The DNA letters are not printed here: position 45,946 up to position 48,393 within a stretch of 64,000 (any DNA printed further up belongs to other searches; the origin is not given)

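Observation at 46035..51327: LexA-box-controlled operon encoding a split AddAB-like helicase-nuclease: a degenerate UvrD-like protein, a UvrD helicase and a stand-alone iron-sulfur PD-(D/E)XK nuclease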

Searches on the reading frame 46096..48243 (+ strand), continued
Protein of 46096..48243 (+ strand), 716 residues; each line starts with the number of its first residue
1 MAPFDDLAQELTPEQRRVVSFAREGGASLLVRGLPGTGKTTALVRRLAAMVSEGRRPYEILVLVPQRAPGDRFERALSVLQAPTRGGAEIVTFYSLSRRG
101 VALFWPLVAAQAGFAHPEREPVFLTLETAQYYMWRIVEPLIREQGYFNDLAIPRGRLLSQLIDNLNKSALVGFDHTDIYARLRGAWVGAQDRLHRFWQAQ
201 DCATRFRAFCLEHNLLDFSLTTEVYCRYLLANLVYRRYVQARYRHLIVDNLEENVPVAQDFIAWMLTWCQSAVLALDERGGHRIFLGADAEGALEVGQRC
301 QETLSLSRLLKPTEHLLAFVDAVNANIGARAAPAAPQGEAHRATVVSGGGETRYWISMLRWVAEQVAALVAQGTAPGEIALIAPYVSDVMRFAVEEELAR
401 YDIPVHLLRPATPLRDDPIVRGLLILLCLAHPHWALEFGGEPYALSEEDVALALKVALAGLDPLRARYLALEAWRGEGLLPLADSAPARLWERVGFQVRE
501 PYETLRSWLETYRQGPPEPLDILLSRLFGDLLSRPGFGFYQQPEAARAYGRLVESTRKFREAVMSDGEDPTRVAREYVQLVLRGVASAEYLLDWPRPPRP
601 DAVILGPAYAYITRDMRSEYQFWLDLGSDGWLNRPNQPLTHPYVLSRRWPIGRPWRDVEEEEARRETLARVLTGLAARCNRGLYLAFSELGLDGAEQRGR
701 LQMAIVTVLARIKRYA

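Call 48: search_solved_structures(query=A1, max_evalue=0.001, show_alignments=2)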
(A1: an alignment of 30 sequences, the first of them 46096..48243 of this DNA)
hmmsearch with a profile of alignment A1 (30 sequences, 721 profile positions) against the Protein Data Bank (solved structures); distinct sequences matched with E-value up to 0.001: 16.
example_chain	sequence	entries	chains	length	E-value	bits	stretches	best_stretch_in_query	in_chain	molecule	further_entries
3lfu_A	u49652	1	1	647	2.6e-11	45.6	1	8-98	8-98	DNA helicase II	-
2is1_A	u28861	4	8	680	4.3e-11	44.9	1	8-98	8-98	DNA helicase II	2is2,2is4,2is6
6wvk_H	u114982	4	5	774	4.1e-08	35.1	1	6-61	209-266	DNA helicase IV | DNA helicase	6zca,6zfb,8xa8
4c2u_A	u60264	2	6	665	2.2e-07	32.7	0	8-111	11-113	DNA HELICASE II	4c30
4b3g_A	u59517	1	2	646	2.6e-07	32.4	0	9-53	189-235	DNA-BINDING PROTEIN SMUBP-2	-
4b3f_X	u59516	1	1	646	2.6e-07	32.4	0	9-53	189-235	DNA-BINDING PROTEIN SMUBP-2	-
4c2t_A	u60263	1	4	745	3.2e-07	32.1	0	8-111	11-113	DNA HELICASE II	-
2pjr_A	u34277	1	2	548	1.1e-06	30.3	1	5-98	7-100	PROTEIN (HELICASE PCRA)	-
1pjr_A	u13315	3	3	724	3e-06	28.9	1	5-98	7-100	PCRA | ATP-DEPENDENT HELICASE PCRA | HELICASE PCRA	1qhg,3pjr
1qhh_A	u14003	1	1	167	4.6e-06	28.3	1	5-98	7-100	PROTEIN (PCRA (SUBUNIT))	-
9np6_A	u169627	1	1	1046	0.00015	23.3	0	237-426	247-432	DNA 3'-5' helicase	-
7sjr_A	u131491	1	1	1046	0.00015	23.3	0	237-426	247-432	DNA helicase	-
6ppj_A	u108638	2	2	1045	0.00015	23.3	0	237-426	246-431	ATP-dependent DNA helicase (UvrD/REP)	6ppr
9dci_A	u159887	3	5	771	0.00018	23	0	10-97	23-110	ATP-dependent DNA helicase UvrD1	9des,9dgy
6yxu_H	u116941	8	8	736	0.00094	20.6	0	8-53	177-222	RNA polymerase-associated transcription factor HelD | Helicase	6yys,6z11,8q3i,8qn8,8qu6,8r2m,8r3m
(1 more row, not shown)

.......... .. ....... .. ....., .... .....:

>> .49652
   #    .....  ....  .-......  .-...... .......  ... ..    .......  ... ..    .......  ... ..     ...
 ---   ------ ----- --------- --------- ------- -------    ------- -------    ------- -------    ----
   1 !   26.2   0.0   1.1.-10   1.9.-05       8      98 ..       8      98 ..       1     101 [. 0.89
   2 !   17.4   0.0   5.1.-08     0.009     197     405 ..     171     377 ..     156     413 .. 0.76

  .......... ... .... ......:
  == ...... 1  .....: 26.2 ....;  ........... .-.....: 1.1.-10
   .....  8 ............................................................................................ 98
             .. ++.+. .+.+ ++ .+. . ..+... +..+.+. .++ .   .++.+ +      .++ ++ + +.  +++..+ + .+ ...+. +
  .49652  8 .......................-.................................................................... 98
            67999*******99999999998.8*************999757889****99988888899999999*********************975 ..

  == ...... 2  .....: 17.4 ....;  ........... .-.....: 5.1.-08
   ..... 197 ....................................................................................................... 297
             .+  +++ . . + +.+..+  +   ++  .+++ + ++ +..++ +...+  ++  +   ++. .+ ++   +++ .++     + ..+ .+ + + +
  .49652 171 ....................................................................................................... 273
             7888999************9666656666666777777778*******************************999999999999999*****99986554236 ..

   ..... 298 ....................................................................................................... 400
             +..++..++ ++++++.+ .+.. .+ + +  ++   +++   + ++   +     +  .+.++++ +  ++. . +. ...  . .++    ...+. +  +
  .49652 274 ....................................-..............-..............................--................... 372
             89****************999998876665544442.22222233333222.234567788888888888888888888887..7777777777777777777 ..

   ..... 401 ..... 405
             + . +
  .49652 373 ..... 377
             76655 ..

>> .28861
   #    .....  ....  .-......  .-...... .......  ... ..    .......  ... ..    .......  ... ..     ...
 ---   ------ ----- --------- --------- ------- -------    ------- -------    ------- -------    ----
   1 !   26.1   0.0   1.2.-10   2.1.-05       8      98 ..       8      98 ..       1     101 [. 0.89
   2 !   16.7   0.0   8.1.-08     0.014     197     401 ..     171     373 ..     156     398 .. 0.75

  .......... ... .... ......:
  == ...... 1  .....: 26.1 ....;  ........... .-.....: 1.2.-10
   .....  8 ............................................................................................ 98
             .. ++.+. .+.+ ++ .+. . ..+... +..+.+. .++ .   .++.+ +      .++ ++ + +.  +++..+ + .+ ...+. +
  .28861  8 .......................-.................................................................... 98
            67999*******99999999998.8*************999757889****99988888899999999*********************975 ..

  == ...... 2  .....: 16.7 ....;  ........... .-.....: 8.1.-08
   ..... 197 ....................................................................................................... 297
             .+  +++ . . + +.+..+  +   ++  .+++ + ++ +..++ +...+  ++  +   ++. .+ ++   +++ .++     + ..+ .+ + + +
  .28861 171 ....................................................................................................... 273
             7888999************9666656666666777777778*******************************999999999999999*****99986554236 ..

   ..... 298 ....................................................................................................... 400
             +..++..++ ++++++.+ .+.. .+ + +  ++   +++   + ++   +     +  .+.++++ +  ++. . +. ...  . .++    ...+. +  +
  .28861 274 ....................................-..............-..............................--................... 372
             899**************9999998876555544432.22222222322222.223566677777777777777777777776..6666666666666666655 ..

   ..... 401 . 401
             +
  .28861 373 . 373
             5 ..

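Call 60: list_cluster_members(proteins=[window:46096-48243:+, window:48239-50503:+, window:50497-51324:+])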
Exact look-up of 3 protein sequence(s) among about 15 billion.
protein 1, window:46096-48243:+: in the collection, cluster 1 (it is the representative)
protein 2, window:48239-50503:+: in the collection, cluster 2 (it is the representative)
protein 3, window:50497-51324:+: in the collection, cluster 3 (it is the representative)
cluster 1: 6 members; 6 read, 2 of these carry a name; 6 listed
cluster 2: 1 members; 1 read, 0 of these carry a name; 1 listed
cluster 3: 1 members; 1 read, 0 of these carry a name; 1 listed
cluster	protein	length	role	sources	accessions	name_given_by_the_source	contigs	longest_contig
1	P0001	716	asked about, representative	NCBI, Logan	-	-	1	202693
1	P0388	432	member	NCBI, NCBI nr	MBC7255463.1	MAG: hypothetical protein H5T66_05095, partial [Chloroflexi bacterium] | hypothetical protein [Chloroflexota bacterium]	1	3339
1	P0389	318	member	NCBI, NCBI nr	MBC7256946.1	MAG: ATP-dependent helicase, partial [Chloroflexi bacterium] | ATP-dependent helicase [Chloroflexota bacterium]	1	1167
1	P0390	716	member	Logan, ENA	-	-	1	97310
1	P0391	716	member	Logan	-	-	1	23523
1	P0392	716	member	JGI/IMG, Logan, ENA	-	-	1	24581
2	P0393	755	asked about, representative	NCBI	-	-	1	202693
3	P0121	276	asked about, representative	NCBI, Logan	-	-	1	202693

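Call 77: search_dna_similar(query=window:46096-48243:+, collection=plasmids, mode=protein, max_rows=8)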
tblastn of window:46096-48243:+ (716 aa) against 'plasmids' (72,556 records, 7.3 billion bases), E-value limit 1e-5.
Records with a match: 3; places in all: 3; records where one place covers at least 80% of the query: 1.
Best place of each record, by identity: <60% 3.
By first word of the organism name: Salinibacter 1; Ilyobacter 1; Alteromonas 1.
By predicted mobility (MOB-suite, as given by PLSDB): non-mobilizable 3.
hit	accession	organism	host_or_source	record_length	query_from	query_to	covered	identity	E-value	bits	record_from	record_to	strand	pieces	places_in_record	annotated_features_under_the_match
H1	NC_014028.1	Salinibacter ruber M8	-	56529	29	714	96%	36.6%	4e-122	409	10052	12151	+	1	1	hypothetical protein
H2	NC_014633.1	Ilyobacter polytropus DSM 2926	marine mud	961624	30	426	55%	23.4%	7e-21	106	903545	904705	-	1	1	UvrD-helicase domain-containing protein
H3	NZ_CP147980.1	Alteromonas macleodii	-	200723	7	103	14%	36.1%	6e-6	57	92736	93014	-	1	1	ATP-dependent helicase | hypothetical protein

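Call 78: search_dna_similar(query=window:46096-48243:+, collection=phages, mode=protein, max_rows=8)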
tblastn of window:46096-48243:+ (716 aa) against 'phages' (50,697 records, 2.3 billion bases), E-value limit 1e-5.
No match.

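Call 79: get_annotated_region(hit=H1, flank=8000)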
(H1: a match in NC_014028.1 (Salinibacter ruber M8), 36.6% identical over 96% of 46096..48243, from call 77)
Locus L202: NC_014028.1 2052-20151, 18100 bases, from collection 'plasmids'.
description: Salinibacter ruber M8 plasmid pSR56, complete sequence
organism: Salinibacter ruber M8 (NCBI taxid 761659)
taxonomy: Bacteria; Rhodothermota; Rhodothermia; Rhodothermales; Salinibacteraceae; Salinibacter; Salinibacter ruber; Salinibacter ruber M8
host: -; source: -; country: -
typing (MOB-suite, as given by PLSDB): non-mobilizable
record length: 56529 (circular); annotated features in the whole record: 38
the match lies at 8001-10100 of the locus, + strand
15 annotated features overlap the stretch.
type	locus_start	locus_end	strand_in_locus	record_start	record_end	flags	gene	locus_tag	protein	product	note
CDS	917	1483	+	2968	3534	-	-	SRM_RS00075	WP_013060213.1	recombinase family protein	GO:0006310 - DNA recombination [Evidence IEA]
CDS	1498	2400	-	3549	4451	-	-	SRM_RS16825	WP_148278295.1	hypothetical protein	-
CDS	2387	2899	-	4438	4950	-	-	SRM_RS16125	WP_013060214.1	type II toxin-antitoxin system antitoxin SocA domain-containing protein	-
CDS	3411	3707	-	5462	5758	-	-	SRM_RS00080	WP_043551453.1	metal-dependent hydrolase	-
CDS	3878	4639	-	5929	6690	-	-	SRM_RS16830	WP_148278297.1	hypothetical protein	-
CDS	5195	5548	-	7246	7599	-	-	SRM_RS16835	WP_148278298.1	hypothetical protein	-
CDS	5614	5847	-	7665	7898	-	-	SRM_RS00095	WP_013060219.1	DUF2188 domain-containing protein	-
CDS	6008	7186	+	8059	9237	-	-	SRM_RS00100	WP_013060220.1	XRE family transcriptional regulator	-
CDS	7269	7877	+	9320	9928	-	-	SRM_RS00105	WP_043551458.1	hypothetical protein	-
CDS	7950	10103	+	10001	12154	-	-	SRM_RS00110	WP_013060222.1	hypothetical protein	-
CDS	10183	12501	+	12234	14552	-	-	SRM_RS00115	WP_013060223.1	ATP-dependent helicase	-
CDS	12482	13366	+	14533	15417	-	-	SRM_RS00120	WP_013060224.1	PD-(D/E)XK nuclease family protein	-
CDS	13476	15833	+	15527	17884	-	recJ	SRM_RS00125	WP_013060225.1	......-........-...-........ exonuclease RecJ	GO:0006310 - DNA recombination [Evidence IEA]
CDS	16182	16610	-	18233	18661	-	-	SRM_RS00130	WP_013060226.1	hypothetical protein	-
CDS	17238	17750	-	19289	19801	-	-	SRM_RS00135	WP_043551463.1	winged helix DNA-binding protein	GO:0006355 - regulation of DNA-templated transcription [Evidence IEA]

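Call 80: get_annotated_region(hit=H2, flank=7000)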
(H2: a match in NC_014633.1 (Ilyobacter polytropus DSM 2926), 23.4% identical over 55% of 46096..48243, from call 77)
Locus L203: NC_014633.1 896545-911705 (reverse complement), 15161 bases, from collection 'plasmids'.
description: Ilyobacter polytropus DSM 2926 plasmid pILYOP01, complete sequence
organism: Ilyobacter polytropus DSM 2926 (NCBI taxid 572544)
taxonomy: Bacteria; Fusobacteriota; Fusobacteriia; Fusobacteriales; Fusobacteriaceae; Ilyobacter; Ilyobacter polytropus; Ilyobacter polytropus DSM 2926
host: -; source: marine mud; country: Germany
typing (MOB-suite, as given by PLSDB): non-mobilizable; replicon rep_cluster_99
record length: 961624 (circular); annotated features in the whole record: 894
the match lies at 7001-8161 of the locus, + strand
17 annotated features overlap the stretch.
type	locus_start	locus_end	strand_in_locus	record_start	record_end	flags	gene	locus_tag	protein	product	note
CDS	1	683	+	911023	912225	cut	-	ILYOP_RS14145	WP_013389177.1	ABC transporter substrate-binding protein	-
CDS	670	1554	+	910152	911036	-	-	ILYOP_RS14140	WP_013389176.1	ABC transporter permease subunit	GO:0055085 - transmembrane transport [Evidence IEA]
CDS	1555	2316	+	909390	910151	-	-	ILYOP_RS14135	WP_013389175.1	ABC transporter permease subunit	GO:0055085 - transmembrane transport [Evidence IEA]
CDS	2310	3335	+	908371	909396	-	-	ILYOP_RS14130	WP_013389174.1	ABC transporter ATP-binding protein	-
CDS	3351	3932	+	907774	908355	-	-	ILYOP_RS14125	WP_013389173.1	CDP-alcohol phosphatidyltransferase family protein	GO:0008654 - phospholipid biosynthetic process [Evidence IEA]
CDS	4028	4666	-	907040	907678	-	-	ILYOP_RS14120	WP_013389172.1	pyridoxal 5'-phosphate synthase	GO:0008615 - pyridoxine biosynthetic process [Evidence IEA]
CDS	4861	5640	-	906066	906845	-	-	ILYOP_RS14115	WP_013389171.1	GTP pyrophosphokinase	-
CDS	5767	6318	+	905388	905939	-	-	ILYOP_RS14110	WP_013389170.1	hypothetical protein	-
CDS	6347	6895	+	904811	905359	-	-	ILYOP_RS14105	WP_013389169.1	hypothetical protein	-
CDS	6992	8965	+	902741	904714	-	-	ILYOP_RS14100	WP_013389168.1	UvrD-helicase domain-containing protein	-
CDS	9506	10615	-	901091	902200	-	-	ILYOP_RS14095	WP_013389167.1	hypothetical protein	-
CDS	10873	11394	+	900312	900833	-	-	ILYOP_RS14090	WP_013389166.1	RIO1 family regulatory kinase/ATPase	-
CDS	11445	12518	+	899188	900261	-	-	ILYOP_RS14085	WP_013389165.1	glycosyltransferase family 9 protein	-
CDS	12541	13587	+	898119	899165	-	-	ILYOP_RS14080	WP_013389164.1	polysaccharide pyruvyl transferase family protein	-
CDS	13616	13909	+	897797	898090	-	-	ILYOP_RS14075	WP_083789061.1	transposase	-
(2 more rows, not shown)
